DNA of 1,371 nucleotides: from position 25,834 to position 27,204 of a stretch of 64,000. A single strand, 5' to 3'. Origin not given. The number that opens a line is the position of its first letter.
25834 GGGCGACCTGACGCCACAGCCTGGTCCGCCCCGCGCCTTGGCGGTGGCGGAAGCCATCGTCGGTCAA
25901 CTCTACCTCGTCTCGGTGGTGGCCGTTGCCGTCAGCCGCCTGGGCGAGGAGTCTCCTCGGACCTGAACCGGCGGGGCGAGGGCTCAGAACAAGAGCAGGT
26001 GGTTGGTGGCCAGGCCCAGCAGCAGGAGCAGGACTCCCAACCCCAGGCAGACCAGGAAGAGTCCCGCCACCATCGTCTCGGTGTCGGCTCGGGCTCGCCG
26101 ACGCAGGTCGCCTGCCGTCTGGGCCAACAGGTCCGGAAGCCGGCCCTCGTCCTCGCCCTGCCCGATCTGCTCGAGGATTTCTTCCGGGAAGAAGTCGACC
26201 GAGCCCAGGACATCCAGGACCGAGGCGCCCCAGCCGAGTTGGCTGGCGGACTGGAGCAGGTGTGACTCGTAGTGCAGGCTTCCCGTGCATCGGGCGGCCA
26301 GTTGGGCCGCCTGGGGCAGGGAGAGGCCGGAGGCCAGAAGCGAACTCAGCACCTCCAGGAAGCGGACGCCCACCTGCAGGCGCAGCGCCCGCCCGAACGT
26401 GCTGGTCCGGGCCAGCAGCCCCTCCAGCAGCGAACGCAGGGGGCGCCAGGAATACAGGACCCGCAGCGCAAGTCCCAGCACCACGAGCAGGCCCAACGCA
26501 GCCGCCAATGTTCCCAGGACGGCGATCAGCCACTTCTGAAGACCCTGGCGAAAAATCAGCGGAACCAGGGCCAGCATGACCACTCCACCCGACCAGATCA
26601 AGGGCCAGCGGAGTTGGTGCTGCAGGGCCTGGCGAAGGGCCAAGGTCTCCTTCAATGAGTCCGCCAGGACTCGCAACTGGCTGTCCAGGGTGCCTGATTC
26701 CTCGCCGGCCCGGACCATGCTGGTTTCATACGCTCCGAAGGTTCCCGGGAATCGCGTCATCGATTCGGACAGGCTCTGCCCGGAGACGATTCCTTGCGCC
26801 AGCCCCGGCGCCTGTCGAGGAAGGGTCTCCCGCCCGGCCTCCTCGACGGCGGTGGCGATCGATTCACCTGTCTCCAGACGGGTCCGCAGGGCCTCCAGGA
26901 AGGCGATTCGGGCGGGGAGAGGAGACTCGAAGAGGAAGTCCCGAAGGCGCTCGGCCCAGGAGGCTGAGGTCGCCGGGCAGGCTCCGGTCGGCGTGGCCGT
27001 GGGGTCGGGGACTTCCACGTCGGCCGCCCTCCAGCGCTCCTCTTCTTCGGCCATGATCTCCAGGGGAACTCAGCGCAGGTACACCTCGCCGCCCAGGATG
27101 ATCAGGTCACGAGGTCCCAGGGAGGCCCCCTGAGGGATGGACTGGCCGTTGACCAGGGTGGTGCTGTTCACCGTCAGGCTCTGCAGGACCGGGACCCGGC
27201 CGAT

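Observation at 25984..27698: Two tandem single-FHA-domain proteins translationally coupled upstream of a short PilC/GspF-like platform protein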

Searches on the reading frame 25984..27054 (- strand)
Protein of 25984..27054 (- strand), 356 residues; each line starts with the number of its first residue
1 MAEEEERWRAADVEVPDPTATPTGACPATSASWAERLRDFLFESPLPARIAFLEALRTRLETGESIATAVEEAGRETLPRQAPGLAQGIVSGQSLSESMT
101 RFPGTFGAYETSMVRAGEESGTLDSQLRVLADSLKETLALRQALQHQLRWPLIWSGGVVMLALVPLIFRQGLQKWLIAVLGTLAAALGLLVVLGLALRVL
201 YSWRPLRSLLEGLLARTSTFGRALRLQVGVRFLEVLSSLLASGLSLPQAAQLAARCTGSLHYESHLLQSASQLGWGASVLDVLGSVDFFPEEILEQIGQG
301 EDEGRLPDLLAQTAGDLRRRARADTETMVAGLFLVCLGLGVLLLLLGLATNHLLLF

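Call 3: search_protein_families(library=pfam, proteins=[window:25984-27054:-], max_evalue=0.01)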
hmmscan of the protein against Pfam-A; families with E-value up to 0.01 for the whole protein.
window:25984-27054:- (356 aa): 1 family
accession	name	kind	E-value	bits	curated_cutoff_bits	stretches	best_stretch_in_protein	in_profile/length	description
PF00482.28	T2SSF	-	8.6e-25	87.6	25.2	2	52-163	1-117/125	Type II secretion system (T2SS), protein F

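Call 8: find_encoding_contigs(protein=window:25984-27054:-, flank=10000, max_places=6)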
Protein window:25984-27054:- (356 aa): 2 contigs read that carry it; 2 places shown.
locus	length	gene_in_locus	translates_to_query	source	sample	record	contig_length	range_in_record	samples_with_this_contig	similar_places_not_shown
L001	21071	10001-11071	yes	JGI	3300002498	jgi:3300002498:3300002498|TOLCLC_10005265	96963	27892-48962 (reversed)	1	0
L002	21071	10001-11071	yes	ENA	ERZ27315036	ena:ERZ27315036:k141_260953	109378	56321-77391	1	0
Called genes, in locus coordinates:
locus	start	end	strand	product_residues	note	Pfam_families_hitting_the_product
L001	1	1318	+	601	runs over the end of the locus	PF05157:MshEN, PF00437:T2SSE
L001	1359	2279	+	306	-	PF00005:ABC_tran, PF13304:AAA_21, PF13732:DrrA1-3_C (weak)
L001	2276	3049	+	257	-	PF01061:ABC2_membrane, PF12698:ABC2_membrane_3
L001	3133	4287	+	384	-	PF08392:FAE1_CUT1_RppA (weak), PF08545:ACP_syn_III, PF08541:ACP_syn_III_C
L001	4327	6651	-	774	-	PF00933:Glyco_hydro_3, PF01915:Glyco_hydro_3_C, PF14310:Fn3-like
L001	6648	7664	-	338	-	PF03706:LPG_synthase_TM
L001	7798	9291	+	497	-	PF13520:AA_permease_2, PF00324:AA_permease, PF13906:AA_permease_C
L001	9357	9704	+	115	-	PF16697:Yop-YscD_cpl (weak), PF00498:FHA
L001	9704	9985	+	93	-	PF16697:Yop-YscD_cpl, PF00498:FHA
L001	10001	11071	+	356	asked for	PF00482:T2SSF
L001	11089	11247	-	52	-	-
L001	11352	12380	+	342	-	-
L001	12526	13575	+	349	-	PF00582:Usp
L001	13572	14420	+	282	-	PF00999:Na_H_Exchanger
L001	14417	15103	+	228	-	PF00359:PTS_EIIA_2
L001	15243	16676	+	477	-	PF00082:Peptidase_S8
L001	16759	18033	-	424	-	PF22515:DUF6996, PF22518:DUF6997, PF23871:DUF7226, PF09821:AAA_assoc_C (weak)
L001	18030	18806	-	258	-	PF02086:MethyltransfD12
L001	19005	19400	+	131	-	-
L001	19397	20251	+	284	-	PF01497:Peripla_BP_2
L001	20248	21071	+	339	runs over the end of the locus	PF01032:FecCD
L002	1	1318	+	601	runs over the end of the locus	PF05157:MshEN, PF00437:T2SSE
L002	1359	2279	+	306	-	PF00005:ABC_tran, PF13304:AAA_21, PF13732:DrrA1-3_C (weak)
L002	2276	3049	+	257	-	PF01061:ABC2_membrane, PF12698:ABC2_membrane_3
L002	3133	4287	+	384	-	PF08392:FAE1_CUT1_RppA (weak), PF08545:ACP_syn_III, PF08541:ACP_syn_III_C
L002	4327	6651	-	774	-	PF00933:Glyco_hydro_3, PF01915:Glyco_hydro_3_C, PF14310:Fn3-like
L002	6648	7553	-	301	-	PF03706:LPG_synthase_TM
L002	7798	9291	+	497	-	PF13520:AA_permease_2, PF00324:AA_permease, PF13906:AA_permease_C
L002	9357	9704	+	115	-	PF16697:Yop-YscD_cpl (weak), PF00498:FHA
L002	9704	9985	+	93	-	PF16697:Yop-YscD_cpl, PF00498:FHA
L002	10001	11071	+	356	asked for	PF00482:T2SSF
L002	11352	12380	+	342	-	-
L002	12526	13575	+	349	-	PF00582:Usp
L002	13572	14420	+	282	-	PF00999:Na_H_Exchanger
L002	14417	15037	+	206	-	PF00359:PTS_EIIA_2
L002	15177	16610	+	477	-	PF00082:Peptidase_S8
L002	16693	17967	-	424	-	PF22515:DUF6996, PF22518:DUF6997, PF23871:DUF7226, PF09821:AAA_assoc_C (weak)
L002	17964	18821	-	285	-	PF02086:MethyltransfD12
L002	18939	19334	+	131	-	-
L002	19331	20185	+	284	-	PF01497:Peripla_BP_2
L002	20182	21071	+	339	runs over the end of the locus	PF01032:FecCD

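Call 9: search_protein_families(library=ncbifam, proteins=[window:25984-27054:-], max_evalue=0.01)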
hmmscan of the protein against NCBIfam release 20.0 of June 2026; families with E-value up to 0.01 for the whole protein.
window:25984-27054:- (356 aa): 6 families
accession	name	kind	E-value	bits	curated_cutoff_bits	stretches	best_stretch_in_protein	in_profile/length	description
TIGR02120.1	GspF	equivalog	3.3e-27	95.8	424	1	63-346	83-388/401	type II secretion system inner membrane protein GspF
NF007861.0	PRK10573.1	equivalog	4e-16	59.1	401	1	85-332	101-368/401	protein transport protein HofC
NF052607.1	T4PiliAsmPilCThrm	equivalog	7.4e-15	54.9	700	1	89-348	112-393/406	type IV pilus assembly protein PilC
NF047826.1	T3SSXpsF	equivalog_domain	2.1e-12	46.5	650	1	27-334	44-376/405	type II secretion system protein XpsF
NF041012.2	T4P_ComGB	equivalog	2e-11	43.9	240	1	51-308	5-280/332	competence type IV pilus assembly protein ComGB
NF052606.1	T4PiliAsmPilCMyx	equivalog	1.1e-10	40.9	700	1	91-338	128-397/419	type IV pilus assembly protein PilC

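Call 11: find_homologous_proteins(query=window:25984-27054:-, max_evalue=0.001)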
Query window:25984-27054:- (356 aa): 56 proteins with E <= 0.001 among 8000 candidates.
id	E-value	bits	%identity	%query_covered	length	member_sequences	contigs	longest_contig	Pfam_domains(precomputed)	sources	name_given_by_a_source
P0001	4.6e-212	722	100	97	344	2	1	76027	PF00482.29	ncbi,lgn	-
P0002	2.6e-204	696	93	90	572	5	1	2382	PF00498.32,PF16697.11,PF00482.29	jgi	-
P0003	6.0e-199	678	90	96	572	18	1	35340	PF00498.32,PF16697.11,PF00482.29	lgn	-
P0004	1.1e-179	615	83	97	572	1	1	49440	PF00498.32,PF16697.11,PF00482.29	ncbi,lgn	-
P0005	1.4e-178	611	85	100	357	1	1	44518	PF00482.29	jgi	-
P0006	5.4e-170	583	79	89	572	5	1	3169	PF00498.32,PF16697.11,PF00482.29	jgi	jgi:type IV pilus assembly protein PilC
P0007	2.4e-124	433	62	94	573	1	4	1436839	PF00498.32,PF16697.11,PF00482.29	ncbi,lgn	-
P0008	2.7e-108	380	56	93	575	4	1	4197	PF00498.32,PF16697.11,PF00482.29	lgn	-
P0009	1.1e-103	365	56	99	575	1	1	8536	PF00498.32,PF16697.11,PF00482.29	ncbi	-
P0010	1.2e-15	76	26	75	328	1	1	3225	PF00482.29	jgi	-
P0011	6.6e-13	67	24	83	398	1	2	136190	PF00482.29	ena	-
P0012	1.4e-12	66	23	86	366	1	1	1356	PF00482.29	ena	-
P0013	2.5e-12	65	23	85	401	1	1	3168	PF00482.29,PF28597.1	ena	-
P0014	4.1e-12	64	23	84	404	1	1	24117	PF00482.29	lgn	-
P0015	4.5e-12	64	22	84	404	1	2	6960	PF00482.29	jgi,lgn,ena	-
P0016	3.9e-11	61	22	85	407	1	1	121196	PF00482.29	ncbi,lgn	-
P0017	4.5e-11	61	21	83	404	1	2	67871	PF00482.29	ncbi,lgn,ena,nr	ncbi:MAG: type II secretion system F family protein [Candidatus Taylorbacteria bacterium]|nr:type II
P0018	7.4e-11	60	26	70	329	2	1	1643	PF00482.29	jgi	jgi:type IV pilus assembly protein PilC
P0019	9.4e-11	60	23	83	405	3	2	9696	PF00482.29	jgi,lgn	jgi:type IV pilus assembly protein PilC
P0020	1.0e-10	60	22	65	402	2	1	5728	PF00482.29,PF28597.1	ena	-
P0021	3.1e-10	58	24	74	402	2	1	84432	PF00482.29,PF28597.1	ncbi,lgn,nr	ncbi:MAG: type II secretion system F family protein [Clostridiales bacterium]|nr:type II secretion s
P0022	4.8e-10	57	23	81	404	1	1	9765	PF00482.29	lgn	-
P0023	7.4e-10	57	24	85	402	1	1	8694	PF00482.29,PF28597.1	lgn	-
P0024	1.4e-9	56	22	84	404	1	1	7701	PF00482.29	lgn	-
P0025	2.0e-9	55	25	82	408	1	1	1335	PF00482.29,PF28597.1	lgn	-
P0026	2.0e-9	55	25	70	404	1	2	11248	PF00482.29,PF28597.1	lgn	-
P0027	3.6e-9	55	22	81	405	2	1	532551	PF00482.29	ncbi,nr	ncbi:MAG: ral secretion pathway protein [Parcubacteria group bacterium]|nr:ral secretion pathway pro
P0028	3.9e-9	54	22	71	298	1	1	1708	PF00482.29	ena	-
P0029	4.0e-9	54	38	18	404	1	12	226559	PF00482.29,PF28597.1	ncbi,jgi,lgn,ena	ncbi:MAG: type II secretion system F family protein [Pseudomonadota bacterium]|jgi:type IV pilus ass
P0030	7.1e-9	54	27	64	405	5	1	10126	PF00482.29,PF28597.1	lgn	-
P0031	1.2e-8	53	26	34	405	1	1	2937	PF00482.29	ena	-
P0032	1.5e-8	53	22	82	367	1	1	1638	PF00482.29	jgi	jgi:type IV pilus assembly protein PilC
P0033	2.1e-8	52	27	63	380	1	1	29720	PF00482.29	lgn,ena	-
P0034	3.2e-8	51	24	72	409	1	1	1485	PF00482.29,PF28597.1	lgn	-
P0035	1.4e-7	49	24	76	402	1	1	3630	PF00482.29,PF28597.1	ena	-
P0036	2.2e-7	49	24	76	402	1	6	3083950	PF00482.29,PF28597.1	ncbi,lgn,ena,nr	ncbi:type IV pilus assembly protein PilC [Oscillospiraceae bacterium]|nr:type IV pilus assembly prot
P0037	4.5e-7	48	22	82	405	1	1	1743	PF00482.29,PF28597.1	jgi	-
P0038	4.6e-7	48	24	65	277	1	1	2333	PF00482.29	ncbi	ncbi:MAG TPA: type II secretion system F family protein, partial [Candidatus Paceibacterota bacteriu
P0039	5.5e-7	47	25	70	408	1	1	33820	PF00482.29,PF28597.1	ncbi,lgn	-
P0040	6.3e-7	47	29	35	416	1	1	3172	PF00482.29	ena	-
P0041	7.0e-7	47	28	71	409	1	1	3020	PF00482.29,PF28597.1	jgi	jgi:general secretion pathway protein F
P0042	9.5e-7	47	25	84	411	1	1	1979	PF00482.29,PF28597.1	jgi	-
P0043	1.0e-6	46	25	73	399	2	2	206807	PF00482.29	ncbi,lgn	-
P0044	1.2e-6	46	22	70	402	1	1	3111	PF00482.29,PF28597.1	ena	-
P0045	1.2e-6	46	25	84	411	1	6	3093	PF00482.29,PF28597.1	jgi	jgi:general secretion pathway protein F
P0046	1.2e-6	46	23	82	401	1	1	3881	PF00482.29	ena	-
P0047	2.8e-6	45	27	29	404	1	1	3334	PF00482.29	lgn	-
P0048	4.2e-6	44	23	82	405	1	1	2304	PF00482.29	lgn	-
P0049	5.8e-6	44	30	35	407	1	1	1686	PF00482.29,PF28597.1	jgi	-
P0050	1.1e-5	43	24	82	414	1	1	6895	PF00482.29,PF28597.1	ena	-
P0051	1.4e-5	43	23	73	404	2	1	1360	PF00482.29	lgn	-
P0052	3.0e-5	42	22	84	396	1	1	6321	PF00482.29,PF28597.1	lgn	-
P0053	3.3e-5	42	27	63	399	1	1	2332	PF00482.29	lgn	-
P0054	8.1e-5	40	23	80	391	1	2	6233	PF00482.29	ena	-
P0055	2.6e-4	39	21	72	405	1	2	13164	PF00482.29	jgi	jgi:type IV pilus assembly protein PilC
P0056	6.1e-4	37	27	62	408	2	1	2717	PF00482.29,PF28597.1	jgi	-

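Call 14: find_encoding_contigs(protein=P0007, flank=10000, max_places=4)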
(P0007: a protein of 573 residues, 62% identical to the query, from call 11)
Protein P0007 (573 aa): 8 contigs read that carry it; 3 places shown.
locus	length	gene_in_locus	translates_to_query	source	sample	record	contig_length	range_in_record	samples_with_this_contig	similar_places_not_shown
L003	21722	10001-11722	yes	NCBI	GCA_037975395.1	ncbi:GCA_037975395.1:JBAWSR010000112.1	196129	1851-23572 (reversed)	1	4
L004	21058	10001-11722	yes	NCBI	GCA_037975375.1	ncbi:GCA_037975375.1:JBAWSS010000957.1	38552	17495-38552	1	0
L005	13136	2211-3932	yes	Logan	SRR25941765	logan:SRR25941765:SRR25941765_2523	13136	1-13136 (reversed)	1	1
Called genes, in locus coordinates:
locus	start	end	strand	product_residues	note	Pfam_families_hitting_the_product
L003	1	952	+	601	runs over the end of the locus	PF05157:MshEN, PF00437:T2SSE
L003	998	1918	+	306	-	PF00005:ABC_tran, PF13304:AAA_21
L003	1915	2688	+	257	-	PF01061:ABC2_membrane, PF12698:ABC2_membrane_3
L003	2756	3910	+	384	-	PF08392:FAE1_CUT1_RppA (weak), PF08545:ACP_syn_III, PF08541:ACP_syn_III_C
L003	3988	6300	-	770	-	PF00933:Glyco_hydro_3, PF01915:Glyco_hydro_3_C, PF14310:Fn3-like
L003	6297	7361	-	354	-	PF03706:LPG_synthase_TM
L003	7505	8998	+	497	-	PF13520:AA_permease_2, PF00324:AA_permease, PF13906:AA_permease_C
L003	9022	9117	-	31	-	-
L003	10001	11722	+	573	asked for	PF16697:Yop-YscD_cpl, PF00498:FHA, PF16697:Yop-YscD_cpl (weak), PF00482:T2SSF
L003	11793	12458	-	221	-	PF07885:Ion_trans_2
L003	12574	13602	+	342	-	-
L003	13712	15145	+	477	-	PF00082:Peptidase_S8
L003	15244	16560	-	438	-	PF22515:DUF6996, PF22518:DUF6997, PF23871:DUF7226, PF09821:AAA_assoc_C (weak)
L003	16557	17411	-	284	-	PF02086:MethyltransfD12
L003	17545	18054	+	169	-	-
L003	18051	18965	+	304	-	-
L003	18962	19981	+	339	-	PF01032:FecCD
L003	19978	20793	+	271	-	PF00005:ABC_tran, PF13304:AAA_21 (faint)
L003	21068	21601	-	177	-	PF00925:GTP_cyclohydro2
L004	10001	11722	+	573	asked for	PF16697:Yop-YscD_cpl, PF00498:FHA, PF16697:Yop-YscD_cpl (weak), PF00482:T2SSF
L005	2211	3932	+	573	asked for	PF16697:Yop-YscD_cpl, PF00498:FHA, PF16697:Yop-YscD_cpl (weak), PF00482:T2SSF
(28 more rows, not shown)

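Call 15: find_encoding_contigs(protein=P0003, flank=10000, max_places=3)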
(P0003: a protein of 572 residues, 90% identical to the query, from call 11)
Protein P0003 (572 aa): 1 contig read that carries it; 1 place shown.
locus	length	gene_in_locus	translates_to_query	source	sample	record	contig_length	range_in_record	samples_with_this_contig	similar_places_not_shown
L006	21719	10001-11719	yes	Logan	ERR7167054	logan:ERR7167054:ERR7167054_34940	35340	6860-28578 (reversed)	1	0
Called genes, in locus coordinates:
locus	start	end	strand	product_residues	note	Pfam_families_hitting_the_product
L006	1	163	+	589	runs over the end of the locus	PF10282:Lactonase (faint)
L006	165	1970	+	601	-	PF05157:MshEN, PF00437:T2SSE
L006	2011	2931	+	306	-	PF00005:ABC_tran, PF13304:AAA_21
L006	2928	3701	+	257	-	PF01061:ABC2_membrane, PF12698:ABC2_membrane_3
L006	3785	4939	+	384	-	PF08392:FAE1_CUT1_RppA (weak), PF08545:ACP_syn_III, PF08541:ACP_syn_III_C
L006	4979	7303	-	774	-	PF00933:Glyco_hydro_3, PF01915:Glyco_hydro_3_C, PF14310:Fn3-like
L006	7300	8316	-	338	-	PF03706:LPG_synthase_TM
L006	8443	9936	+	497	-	PF13520:AA_permease_2, PF00324:AA_permease, PF13906:AA_permease_C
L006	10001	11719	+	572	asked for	PF16697:Yop-YscD_cpl (weak), PF00498:FHA, PF16697:Yop-YscD_cpl, PF00498:FHA, PF00482:T2SSF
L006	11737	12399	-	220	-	PF07885:Ion_trans_2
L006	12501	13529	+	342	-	-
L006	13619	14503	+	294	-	PF00582:Usp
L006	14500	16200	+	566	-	PF00999:Na_H_Exchanger, PF00359:PTS_EIIA_2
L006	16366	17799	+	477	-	PF00082:Peptidase_S8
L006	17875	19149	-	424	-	PF22515:DUF6996, PF22518:DUF6997, PF23871:DUF7226, PF09821:AAA_assoc_C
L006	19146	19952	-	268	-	PF02086:MethyltransfD12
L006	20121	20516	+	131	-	-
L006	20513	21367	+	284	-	PF01497:Peripla_BP_2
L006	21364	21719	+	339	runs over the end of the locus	PF01032:FecCD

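Call 16: find_encoding_contigs(protein=P0004, flank=10000, max_places=3)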
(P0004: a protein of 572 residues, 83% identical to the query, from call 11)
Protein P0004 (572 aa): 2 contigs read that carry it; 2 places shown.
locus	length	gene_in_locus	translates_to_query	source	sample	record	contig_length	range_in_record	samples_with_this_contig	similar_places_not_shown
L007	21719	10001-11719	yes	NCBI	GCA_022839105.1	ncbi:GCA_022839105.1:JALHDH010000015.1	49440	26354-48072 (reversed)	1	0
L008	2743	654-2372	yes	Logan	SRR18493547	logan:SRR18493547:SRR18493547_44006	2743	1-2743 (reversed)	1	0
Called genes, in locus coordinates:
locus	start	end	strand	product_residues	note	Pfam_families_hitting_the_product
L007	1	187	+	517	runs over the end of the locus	?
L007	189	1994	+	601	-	PF05157:MshEN, PF00437:T2SSE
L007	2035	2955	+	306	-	PF00005:ABC_tran, PF13304:AAA_21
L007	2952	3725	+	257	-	PF01061:ABC2_membrane, PF12698:ABC2_membrane_3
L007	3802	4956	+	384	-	PF08392:FAE1_CUT1_RppA (weak), PF08545:ACP_syn_III, PF08541:ACP_syn_III_C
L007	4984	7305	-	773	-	PF00933:Glyco_hydro_3, PF01915:Glyco_hydro_3_C, PF14310:Fn3-like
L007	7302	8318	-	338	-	PF03706:LPG_synthase_TM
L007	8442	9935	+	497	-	PF13520:AA_permease_2, PF00324:AA_permease, PF13906:AA_permease_C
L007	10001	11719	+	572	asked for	PF16697:Yop-YscD_cpl (weak), PF00498:FHA (weak), PF16697:Yop-YscD_cpl, PF00498:FHA, PF00482:T2SSF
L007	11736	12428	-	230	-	PF07885:Ion_trans_2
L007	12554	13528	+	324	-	-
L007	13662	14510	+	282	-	PF00582:Usp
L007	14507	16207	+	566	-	PF00999:Na_H_Exchanger, PF00359:PTS_EIIA_2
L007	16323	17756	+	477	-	PF00082:Peptidase_S8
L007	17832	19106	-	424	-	PF22515:DUF6996, PF22518:DUF6997, PF23871:DUF7226, PF09821:AAA_assoc_C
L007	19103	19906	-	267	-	PF02086:MethyltransfD12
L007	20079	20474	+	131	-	-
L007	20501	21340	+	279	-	PF01497:Peripla_BP_2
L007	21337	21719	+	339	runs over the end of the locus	PF01032:FecCD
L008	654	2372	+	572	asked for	PF16697:Yop-YscD_cpl (weak), PF00498:FHA (weak), PF16697:Yop-YscD_cpl, PF00498:FHA, PF00482:T2SSF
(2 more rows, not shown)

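Call 21: find_related_loci(query=A3, collection=genome_contigs, flank=10000)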
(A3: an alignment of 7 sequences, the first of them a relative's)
Query A3 (572 aa) in genome_contigs; peptide patterns used: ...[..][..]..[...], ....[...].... (x = any residue, [..] = any of these).
412 stretches matched a pattern; 5 encode a relative of the query (tblastn E <= 1e-3); 5 distinct loci.
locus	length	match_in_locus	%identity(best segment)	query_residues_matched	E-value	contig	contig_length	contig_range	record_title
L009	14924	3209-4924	99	1-572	0e+0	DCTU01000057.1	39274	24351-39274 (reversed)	MAG TPA_asm: bacterium UBP9_UBA1432 isolate UBA1432 UBA1432_contig_25103, whole genome shotgun sequence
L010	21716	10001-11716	83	1-572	0e+0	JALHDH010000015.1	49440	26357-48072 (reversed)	MAG: bacterium isolate 1-no_shock_S1_038 scaffold_450, whole genome shotgun sequence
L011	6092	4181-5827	83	1-549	0e+0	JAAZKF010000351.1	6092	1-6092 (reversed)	MAG: Burkholderiales bacterium isolate AS22ysBPME_216 172100_AS22, whole genome shotgun sequence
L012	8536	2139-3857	54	1-570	3e-174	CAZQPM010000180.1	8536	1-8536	MAG TPA_asm: uncultured Burkholderiales bacterium isolate SRP216815_co1_43 genome assembly, contig: NODE_11623_length_85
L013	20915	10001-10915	23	281-564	1e-15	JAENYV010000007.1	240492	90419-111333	MAG: Dethiobacter alkaliphilus isolate BL5_bin.7 BL5_bin7_NODE_26_length_240492_cov_23.198514, whole genome shotgun sequ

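Call 32: find_encoding_contigs(protein=P0002, flank=3000, max_places=2)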
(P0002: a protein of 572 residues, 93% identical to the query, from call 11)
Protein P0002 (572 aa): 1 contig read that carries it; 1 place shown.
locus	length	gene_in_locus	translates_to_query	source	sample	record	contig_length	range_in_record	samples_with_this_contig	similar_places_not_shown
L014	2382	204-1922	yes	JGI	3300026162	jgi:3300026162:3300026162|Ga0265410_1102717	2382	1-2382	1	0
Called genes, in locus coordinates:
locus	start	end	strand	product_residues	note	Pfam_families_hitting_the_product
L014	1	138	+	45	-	?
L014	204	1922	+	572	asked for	PF16697:Yop-YscD_cpl, PF00498:FHA, PF16697:Yop-YscD_cpl, PF00498:FHA, PF00482:T2SSF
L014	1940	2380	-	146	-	PF07885:Ion_trans_2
